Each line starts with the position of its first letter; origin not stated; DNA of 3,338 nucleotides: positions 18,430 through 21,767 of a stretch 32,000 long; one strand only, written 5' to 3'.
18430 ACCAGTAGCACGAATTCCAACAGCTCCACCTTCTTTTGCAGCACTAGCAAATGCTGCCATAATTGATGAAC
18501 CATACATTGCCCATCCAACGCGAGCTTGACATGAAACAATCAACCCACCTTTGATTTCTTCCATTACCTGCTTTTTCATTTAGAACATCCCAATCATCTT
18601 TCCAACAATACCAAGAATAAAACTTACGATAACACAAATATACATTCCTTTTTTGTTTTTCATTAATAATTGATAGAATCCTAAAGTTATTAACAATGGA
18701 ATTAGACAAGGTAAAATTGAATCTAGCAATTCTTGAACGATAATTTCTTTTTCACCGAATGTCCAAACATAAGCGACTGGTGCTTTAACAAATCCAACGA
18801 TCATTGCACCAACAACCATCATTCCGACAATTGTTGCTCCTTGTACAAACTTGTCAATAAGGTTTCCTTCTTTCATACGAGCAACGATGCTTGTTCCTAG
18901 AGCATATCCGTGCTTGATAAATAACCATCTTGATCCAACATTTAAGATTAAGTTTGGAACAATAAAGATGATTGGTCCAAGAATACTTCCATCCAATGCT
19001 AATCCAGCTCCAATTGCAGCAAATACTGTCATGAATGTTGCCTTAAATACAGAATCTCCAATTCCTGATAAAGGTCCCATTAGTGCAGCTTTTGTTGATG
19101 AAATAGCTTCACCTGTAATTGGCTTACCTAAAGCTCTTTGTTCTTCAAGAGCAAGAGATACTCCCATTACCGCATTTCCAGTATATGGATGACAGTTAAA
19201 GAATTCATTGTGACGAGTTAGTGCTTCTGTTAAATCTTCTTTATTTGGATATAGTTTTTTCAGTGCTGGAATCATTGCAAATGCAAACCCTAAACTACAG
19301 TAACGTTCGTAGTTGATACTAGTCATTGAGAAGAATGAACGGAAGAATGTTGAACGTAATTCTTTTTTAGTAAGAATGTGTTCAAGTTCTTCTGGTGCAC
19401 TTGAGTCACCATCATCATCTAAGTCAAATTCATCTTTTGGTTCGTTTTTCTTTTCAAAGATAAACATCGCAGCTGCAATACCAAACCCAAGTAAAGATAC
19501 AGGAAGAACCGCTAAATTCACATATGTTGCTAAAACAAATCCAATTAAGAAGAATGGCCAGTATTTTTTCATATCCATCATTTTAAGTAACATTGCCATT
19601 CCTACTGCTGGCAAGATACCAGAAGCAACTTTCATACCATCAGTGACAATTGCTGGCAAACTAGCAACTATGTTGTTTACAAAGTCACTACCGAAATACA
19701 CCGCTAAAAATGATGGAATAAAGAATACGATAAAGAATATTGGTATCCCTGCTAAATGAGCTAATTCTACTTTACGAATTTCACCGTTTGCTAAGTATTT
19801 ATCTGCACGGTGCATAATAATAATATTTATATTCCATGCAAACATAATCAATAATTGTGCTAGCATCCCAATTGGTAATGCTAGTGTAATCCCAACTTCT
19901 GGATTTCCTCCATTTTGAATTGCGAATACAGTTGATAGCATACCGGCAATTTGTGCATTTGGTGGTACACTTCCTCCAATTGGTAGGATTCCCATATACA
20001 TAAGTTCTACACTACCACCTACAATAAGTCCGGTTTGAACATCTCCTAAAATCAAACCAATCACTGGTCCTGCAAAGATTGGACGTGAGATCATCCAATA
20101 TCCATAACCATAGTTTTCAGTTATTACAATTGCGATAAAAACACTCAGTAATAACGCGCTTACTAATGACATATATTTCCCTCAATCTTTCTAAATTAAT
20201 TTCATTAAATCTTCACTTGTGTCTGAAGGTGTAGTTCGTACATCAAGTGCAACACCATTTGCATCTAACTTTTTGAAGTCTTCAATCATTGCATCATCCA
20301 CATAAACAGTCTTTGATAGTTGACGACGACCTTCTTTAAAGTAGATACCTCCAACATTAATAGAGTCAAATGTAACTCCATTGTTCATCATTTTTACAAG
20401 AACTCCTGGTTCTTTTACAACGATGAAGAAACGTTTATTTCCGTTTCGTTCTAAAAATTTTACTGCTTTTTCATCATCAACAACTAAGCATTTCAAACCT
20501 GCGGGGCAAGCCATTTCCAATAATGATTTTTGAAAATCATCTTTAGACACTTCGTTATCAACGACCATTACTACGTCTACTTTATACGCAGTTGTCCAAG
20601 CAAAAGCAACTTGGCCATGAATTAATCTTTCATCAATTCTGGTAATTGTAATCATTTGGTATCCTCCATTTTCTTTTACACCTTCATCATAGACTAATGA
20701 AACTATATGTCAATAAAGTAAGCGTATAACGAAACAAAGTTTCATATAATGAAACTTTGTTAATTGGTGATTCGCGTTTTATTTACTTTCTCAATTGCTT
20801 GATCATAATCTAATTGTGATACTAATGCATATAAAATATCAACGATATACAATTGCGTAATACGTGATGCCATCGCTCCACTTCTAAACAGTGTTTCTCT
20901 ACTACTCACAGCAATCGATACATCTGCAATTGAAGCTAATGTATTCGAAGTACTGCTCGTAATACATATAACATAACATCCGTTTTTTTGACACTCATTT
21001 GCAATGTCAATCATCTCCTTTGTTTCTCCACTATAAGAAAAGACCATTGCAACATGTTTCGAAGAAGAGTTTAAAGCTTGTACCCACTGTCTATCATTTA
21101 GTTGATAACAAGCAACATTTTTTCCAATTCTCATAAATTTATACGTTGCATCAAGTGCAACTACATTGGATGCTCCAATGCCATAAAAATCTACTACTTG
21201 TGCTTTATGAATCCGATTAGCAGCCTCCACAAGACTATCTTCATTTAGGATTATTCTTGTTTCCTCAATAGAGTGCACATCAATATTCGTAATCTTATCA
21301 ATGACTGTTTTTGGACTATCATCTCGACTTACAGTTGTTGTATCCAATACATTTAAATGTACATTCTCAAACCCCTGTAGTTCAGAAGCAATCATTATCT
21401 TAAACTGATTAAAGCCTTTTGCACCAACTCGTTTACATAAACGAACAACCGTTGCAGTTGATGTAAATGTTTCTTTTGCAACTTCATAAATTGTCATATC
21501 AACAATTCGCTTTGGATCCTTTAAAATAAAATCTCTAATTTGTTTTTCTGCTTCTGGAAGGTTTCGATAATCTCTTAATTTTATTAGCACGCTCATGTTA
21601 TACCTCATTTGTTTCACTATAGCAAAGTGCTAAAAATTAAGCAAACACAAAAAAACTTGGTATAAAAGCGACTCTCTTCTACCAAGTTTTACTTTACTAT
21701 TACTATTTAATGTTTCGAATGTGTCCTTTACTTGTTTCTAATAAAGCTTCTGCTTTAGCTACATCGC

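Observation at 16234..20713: IIA-less mannose-type PTS + NanE + MurQ + HAD operon: candidate undescribed route for an amino-sugar ether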

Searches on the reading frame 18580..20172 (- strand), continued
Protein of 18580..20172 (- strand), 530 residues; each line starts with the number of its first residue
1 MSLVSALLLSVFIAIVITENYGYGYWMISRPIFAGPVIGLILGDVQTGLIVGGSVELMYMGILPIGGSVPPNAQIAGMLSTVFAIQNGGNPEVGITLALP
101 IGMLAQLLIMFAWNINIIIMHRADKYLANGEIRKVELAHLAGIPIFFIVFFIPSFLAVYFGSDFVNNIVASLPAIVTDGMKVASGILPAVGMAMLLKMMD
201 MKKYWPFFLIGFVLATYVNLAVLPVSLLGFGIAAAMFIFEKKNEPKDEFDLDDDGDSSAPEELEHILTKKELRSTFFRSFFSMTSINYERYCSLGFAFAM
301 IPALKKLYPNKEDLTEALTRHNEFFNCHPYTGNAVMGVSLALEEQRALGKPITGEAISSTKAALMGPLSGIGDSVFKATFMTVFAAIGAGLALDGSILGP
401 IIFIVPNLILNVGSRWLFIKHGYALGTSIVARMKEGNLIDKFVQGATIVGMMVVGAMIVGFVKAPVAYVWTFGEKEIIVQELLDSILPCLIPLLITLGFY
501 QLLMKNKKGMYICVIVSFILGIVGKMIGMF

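Call 53: search_dna_similar(query=window:18580-20172:-, collection=plasmids, mode=protein, max_evalue=1e-50, max_rows=15)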
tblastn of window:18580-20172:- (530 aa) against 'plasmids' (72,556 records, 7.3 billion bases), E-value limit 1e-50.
Records with a match: 133; places in all: 137; records where one place covers at least 80% of the query: 16.
Best place of each record, by identity: <60% 133.
By first word of the organism name: Enterococcus 80; Bacillus 18; Clostridium 9; Lacticaseibacillus 6; Escherichia 4; Klebsiella 3; Latilactobacillus 2; Listeria 2; Salmonella 2; Pediococcus 2; and 5 more.
By predicted mobility (MOB-suite, as given by PLSDB): conjugative 76; non-mobilizable 46; mobilizable 11.
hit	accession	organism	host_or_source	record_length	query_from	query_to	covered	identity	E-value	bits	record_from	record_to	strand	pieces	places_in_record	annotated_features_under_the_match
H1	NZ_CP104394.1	Enterococcus raffinosus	fermented food (Meju)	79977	3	524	98%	38.2%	1e-65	277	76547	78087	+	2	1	PTS system mannose/fructose/sorbose family transporter subunit IID | PTS sugar transporter subunit IIC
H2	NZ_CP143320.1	Cetobacterium somerae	intestine of Yellow Catfish,pure culture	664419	1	530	94%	36.5%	2e-57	249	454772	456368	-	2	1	PTS system mannose/fructose/sorbose family transporter subunit IID | PTS mannose/fructose/sorbose/N-acetylgalactosamine transporter ...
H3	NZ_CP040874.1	Enterococcus faecium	Homo sapiens,cell culture,feces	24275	3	530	93%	37.0%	1e-59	257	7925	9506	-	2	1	PTS system mannose/fructose/sorbose family transporter subunit IID | PTS sugar transporter subunit IIC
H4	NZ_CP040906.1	Enterococcus faecium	Homo sapiens,cell culture,feces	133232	3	524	94%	36.4%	5e-57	247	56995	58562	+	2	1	PTS system mannose/fructose/sorbose family transporter subunit IID | PTS sugar transporter subunit IIC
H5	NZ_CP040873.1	Enterococcus faecium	Homo sapiens,cell culture,feces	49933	3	524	94%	36.4%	5e-57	247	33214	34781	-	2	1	PTS system mannose/fructose/sorbose family transporter subunit IID | PTS sugar transporter subunit IIC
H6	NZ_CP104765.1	Enterococcus raffinosus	Homo sapiens,urine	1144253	3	530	94%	36.1%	5e-60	258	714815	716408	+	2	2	record has no annotation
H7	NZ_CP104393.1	Enterococcus raffinosus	fermented food (Meju)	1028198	3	530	94%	36.1%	5e-60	258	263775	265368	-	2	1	record has no annotation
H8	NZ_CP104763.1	Enterococcus raffinosus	-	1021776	3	530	94%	36.1%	5e-60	258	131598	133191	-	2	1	record has no annotation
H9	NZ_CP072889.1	Enterococcus raffinosus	stream/river surface water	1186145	3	530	94%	36.1%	6e-60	258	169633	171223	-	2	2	record has no annotation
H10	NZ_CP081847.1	Enterococcus raffinosus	Homo sapiens,feces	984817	3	530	94%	35.9%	1e-59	257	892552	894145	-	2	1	PTS system mannose/fructose/sorbose family transporter subunit IID | PTS mannose/fructose/sorbose/N-acetylgalactosamine transporter ...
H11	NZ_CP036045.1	Bacillus mycoides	cell culture,soil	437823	3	481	88%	37.3%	4e-62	265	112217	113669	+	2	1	agaW: PTS N-acetylgalactosamine transporter subunit IIC | PTS system mannose/fructose/sorbose family transporter subunit IID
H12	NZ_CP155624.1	Bacillus paramobilis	Canis lupus familiaris,adipose,leg wound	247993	3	481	88%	37.3%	5e-62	264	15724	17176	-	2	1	agaW: PTS N-acetylgalactosamine transporter subunit IIC | PTS system mannose/fructose/sorbose family transporter subunit IID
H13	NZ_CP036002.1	Bacillus mycoides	cell culture,soil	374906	3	481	88%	37.1%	8e-62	264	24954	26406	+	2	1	agaW: PTS N-acetylgalactosamine transporter subunit IIC | PTS system mannose/fructose/sorbose family transporter subunit IID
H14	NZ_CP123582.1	Latilactobacillus curvatus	pure culture,pig intestine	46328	30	528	94%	32.9%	7e-55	206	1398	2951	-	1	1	mannose/fructose/sorbose PTS transporter subunit IID | PTS mannose/fructose/sorbose transporter subunit IIC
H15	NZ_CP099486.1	Latilactobacillus sakei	bacteria,kimchi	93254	30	528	94%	32.9%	7e-55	206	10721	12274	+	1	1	mannose/fructose/sorbose PTS transporter subunit IID | PTS mannose/fructose/sorbose transporter subunit IIC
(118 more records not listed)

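Call 55: search_protein_families(library=pfam, proteins=[L010:13217-13627:+, L013:12304-12690:+, L027:9087-9491:+, L019:7054-7488:-, L026:13277-13696:+, L004:13275-13946:+], max_evalue=0.001)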
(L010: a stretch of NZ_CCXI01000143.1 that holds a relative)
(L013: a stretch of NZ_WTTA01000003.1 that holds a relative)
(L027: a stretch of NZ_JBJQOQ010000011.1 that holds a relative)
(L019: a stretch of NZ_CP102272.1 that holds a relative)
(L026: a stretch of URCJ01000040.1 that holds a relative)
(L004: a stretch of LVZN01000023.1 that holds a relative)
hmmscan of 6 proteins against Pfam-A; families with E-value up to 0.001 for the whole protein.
L010:13217-13627:+ (136 aa): 1 family
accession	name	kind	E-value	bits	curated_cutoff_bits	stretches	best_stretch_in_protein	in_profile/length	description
PF03610.21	EIIA-man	-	1.5e-23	83.6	21.4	1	3-113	1-113/116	PTS system fructose IIA component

L013:12304-12690:+ (128 aa): 1 family
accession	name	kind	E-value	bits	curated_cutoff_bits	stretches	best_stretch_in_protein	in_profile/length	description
PF03610.21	EIIA-man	-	2.6e-18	66.7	21.4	1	3-111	2-114/116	PTS system fructose IIA component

L027:9087-9491:+ (134 aa): 1 family
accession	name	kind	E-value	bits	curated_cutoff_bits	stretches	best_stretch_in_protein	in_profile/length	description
PF03610.21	EIIA-man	-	2.6e-25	89.2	21.4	1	5-112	1-110/116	PTS system fructose IIA component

L019:7054-7488:- (144 aa): 1 family
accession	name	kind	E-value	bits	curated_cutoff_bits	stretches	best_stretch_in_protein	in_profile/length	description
PF03610.21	EIIA-man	-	1.4e-23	83.7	21.4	1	4-113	2-114/116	PTS system fructose IIA component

L026:13277-13696:+ (139 aa): 1 family
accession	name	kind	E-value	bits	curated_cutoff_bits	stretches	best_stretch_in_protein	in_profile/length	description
PF03610.21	EIIA-man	-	8.3e-24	84.4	21.4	1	3-103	1-103/116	PTS system fructose IIA component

L004:13275-13946:+ (224 aa): 3 families
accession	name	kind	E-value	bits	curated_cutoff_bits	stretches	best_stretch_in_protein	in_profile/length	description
PF13419.12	HAD_2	-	1.5e-31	110.4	23.8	1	11-190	4-178/178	Haloacid dehalogenase-like hydrolase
PF00702.32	Hydrolase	-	6.4e-23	82.6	26.4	1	5-184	1-191/191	haloacid dehalogenase-like hydrolase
PF13242.12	Hydrolase_like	-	1.3e-05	25.5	22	1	146-192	3-50/75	HAD-hyrolase-like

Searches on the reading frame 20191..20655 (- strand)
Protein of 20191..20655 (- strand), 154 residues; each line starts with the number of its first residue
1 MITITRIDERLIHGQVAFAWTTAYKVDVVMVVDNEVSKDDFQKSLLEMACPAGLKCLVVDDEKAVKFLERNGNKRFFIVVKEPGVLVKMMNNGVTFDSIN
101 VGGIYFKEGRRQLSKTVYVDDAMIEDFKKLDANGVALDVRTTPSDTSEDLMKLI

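Call 3: search_protein_families(library=pfam, proteins=[window:20191-20655:-])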
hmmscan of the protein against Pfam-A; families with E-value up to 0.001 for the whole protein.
window:20191-20655:- (154 aa): 1 family
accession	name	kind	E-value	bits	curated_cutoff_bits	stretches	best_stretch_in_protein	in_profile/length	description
PF03830.20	PTSIIB_sorb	-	1.2e-45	155.9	27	1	2-146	1-147/148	PTS system sorbose subfamily IIB component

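Call 4: search_protein_families(library=ncbifam, proteins=[window:20191-20655:-])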
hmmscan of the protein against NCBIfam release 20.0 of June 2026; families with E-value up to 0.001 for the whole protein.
window:20191-20655:- (154 aa): 4 families
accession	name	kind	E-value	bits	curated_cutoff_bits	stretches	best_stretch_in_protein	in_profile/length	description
TIGR00854.1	pts-sorbose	subfamily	9.1e-42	142.7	163.6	1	2-149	2-150/150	mannose/fructose/sorbose PTS transporter subunit IIB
NF011670.1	PRK15088.1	equivalog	1.9e-40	138.8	400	1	2-154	165-319/323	PTS mannose transporter subunit IIAB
NF007288.1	PRK09756.1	equivalog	3.8e-34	117.8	180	1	2-148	3-151/153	PTS galactosamine transporter subunit IIB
NF008508.1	PRK11425.1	equivalog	4.6e-32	111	180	1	2-154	4-157/157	PTS N-acetylgalactosamine transporter subunit IIB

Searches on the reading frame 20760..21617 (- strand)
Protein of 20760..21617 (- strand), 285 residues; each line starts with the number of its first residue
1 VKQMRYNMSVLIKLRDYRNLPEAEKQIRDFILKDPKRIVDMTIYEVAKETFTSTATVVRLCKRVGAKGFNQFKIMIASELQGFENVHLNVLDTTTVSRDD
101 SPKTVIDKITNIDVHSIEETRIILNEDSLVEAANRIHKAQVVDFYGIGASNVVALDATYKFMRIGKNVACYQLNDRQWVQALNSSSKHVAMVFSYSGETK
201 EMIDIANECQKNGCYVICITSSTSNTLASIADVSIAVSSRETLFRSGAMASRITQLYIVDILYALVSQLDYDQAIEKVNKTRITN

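Call 3: search_protein_families(library=pfam, proteins=[window:20760-21617:-])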
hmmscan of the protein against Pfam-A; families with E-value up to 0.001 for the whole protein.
window:20760-21617:- (285 aa): 3 families
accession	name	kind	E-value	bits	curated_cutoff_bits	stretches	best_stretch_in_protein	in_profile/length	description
PF01380.27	SIS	-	5.7e-21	75.1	25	1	136-263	2-129/131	SIS domain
PF01418.23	HTH_6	-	7.3e-17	61.6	28.3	1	16-81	10-75/77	Helix-turn-helix domain, rpiR family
PF13580.11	SIS_2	-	1.3e-06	28.9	27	1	172-221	89-138/138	SIS domain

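Call 4: search_protein_families(library=ncbifam, proteins=[window:20760-21617:-])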
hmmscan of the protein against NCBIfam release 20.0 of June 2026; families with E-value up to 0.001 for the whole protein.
window:20760-21617:- (285 aa): 17 families
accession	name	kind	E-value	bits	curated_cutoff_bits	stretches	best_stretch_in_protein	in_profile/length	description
NF008458.0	PRK11337.1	equivalog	1.4e-50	171.9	378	1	17-282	24-284/293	MurR/RpiR family transcriptional regulator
NF040776.2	AlsR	equivalog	6.5e-47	159.8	400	1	18-282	13-272/279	transcriptional repressor AlsR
NF008451.0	PRK11302.1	subfamily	3.3e-41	141.6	296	1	18-263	12-251/286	transcriptional regulator HexR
NF008590.0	PRK11557.1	equivalog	1.4e-38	133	355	1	8-280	1-273/282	MurR/RpiR family transcriptional regulator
NF010701.0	PRK14101.1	equivalog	3.5e-37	127.9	920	1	11-265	344-593/638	bifunctional transcriptional regulator/glucokinase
NF012026.0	PRK15482.1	equivalog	2e-30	106.3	408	1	13-277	6-273/285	HTH-type transcriptional regulator MurR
TIGR03127.2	RuMP_HxlB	equivalog_domain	2.5e-10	40.5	160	1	119-243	10-129/178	6-phospho-3-hexuloisomerase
NF002805.0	PRK02947.1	subfamily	7.6e-08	31.8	135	1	182-225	103-146/247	sugar isomerase domain-containing protein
NF006422.0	PRK08674.1-1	subfamily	1.1e-06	28.4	317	1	134-222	21-100/302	bifunctional phosphoglucose/phosphomannose isomerase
NF041755.1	RuMP_HxlAB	equivalog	1.4e-06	27.6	500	1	130-243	237-345/391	bifunctional 3-hexulose-6-phosphate synthase/6-phospho-3-hexuloisomerase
TIGR00393.1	kpsF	subfamily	3.9e-06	26.7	203.7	1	186-242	47-104/268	KpsF/GutQ family sugar-phosphate isomerase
TIGR02128.1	G6PI_arch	equivalog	9.9e-06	24.7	213.9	1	139-222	21-102/308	bifunctional phosphoglucose/phosphomannose isomerase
NF006423.0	PRK08674.1-2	equivalog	1.9e-05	23.7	254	1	138-223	26-109/317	bifunctional phosphoglucose/phosphomannose isomerase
NF001628.0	PRK00414.1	equivalog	0.0002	21.1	265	1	176-241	102-166/192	D-sedoheptulose 7-phosphate isomerase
NF010547.0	PRK13938.1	equivalog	0.00041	20.1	320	0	175-242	100-169/196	D-sedoheptulose 7-phosphate isomerase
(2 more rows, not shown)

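Call 33: search_solved_structures(query=window:20760-21617:-, show_alignments=5, max_evalue=0.00001)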
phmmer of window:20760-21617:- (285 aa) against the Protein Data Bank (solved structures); distinct sequences matched with E-value up to 0.00001: 10.
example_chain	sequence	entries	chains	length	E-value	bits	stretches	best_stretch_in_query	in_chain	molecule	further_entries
8ju9_A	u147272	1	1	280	7.8e-29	104.3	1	18-266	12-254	Probable transcriptional regulator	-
8k3b_A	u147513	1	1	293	9.1e-29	104.1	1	18-266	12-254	MurR/RpiR family transcriptional regulator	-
4ivn_A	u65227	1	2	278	1.3e-28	103.5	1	10-276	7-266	Transcriptional regulator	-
7en5_A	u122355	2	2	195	3.7e-20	75.8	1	96-279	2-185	HTH-type transcriptional regulator MurR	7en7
7en6_A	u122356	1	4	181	1.1e-19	74.3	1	96-270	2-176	HTH-type transcriptional regulator MurR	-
8tx9_A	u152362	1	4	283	1.2e-13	54.6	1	17-272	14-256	MurR/RpiR family transcriptional regulator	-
8v4v_B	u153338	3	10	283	1.8e-13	53.9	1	17-272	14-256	Phosphosugar-binding transcriptional regulator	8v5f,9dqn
8txl_A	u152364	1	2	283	1.2e-12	51.2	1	17-272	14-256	Phosphosugar-binding transcriptional regulator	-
2o3f_A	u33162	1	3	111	5.8e-10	42.5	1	18-80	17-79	Putative HTH-type transcriptional regulator ybbH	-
3iwf_A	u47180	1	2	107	8.7e-09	38.6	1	16-81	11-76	Transcription regulator RpiR family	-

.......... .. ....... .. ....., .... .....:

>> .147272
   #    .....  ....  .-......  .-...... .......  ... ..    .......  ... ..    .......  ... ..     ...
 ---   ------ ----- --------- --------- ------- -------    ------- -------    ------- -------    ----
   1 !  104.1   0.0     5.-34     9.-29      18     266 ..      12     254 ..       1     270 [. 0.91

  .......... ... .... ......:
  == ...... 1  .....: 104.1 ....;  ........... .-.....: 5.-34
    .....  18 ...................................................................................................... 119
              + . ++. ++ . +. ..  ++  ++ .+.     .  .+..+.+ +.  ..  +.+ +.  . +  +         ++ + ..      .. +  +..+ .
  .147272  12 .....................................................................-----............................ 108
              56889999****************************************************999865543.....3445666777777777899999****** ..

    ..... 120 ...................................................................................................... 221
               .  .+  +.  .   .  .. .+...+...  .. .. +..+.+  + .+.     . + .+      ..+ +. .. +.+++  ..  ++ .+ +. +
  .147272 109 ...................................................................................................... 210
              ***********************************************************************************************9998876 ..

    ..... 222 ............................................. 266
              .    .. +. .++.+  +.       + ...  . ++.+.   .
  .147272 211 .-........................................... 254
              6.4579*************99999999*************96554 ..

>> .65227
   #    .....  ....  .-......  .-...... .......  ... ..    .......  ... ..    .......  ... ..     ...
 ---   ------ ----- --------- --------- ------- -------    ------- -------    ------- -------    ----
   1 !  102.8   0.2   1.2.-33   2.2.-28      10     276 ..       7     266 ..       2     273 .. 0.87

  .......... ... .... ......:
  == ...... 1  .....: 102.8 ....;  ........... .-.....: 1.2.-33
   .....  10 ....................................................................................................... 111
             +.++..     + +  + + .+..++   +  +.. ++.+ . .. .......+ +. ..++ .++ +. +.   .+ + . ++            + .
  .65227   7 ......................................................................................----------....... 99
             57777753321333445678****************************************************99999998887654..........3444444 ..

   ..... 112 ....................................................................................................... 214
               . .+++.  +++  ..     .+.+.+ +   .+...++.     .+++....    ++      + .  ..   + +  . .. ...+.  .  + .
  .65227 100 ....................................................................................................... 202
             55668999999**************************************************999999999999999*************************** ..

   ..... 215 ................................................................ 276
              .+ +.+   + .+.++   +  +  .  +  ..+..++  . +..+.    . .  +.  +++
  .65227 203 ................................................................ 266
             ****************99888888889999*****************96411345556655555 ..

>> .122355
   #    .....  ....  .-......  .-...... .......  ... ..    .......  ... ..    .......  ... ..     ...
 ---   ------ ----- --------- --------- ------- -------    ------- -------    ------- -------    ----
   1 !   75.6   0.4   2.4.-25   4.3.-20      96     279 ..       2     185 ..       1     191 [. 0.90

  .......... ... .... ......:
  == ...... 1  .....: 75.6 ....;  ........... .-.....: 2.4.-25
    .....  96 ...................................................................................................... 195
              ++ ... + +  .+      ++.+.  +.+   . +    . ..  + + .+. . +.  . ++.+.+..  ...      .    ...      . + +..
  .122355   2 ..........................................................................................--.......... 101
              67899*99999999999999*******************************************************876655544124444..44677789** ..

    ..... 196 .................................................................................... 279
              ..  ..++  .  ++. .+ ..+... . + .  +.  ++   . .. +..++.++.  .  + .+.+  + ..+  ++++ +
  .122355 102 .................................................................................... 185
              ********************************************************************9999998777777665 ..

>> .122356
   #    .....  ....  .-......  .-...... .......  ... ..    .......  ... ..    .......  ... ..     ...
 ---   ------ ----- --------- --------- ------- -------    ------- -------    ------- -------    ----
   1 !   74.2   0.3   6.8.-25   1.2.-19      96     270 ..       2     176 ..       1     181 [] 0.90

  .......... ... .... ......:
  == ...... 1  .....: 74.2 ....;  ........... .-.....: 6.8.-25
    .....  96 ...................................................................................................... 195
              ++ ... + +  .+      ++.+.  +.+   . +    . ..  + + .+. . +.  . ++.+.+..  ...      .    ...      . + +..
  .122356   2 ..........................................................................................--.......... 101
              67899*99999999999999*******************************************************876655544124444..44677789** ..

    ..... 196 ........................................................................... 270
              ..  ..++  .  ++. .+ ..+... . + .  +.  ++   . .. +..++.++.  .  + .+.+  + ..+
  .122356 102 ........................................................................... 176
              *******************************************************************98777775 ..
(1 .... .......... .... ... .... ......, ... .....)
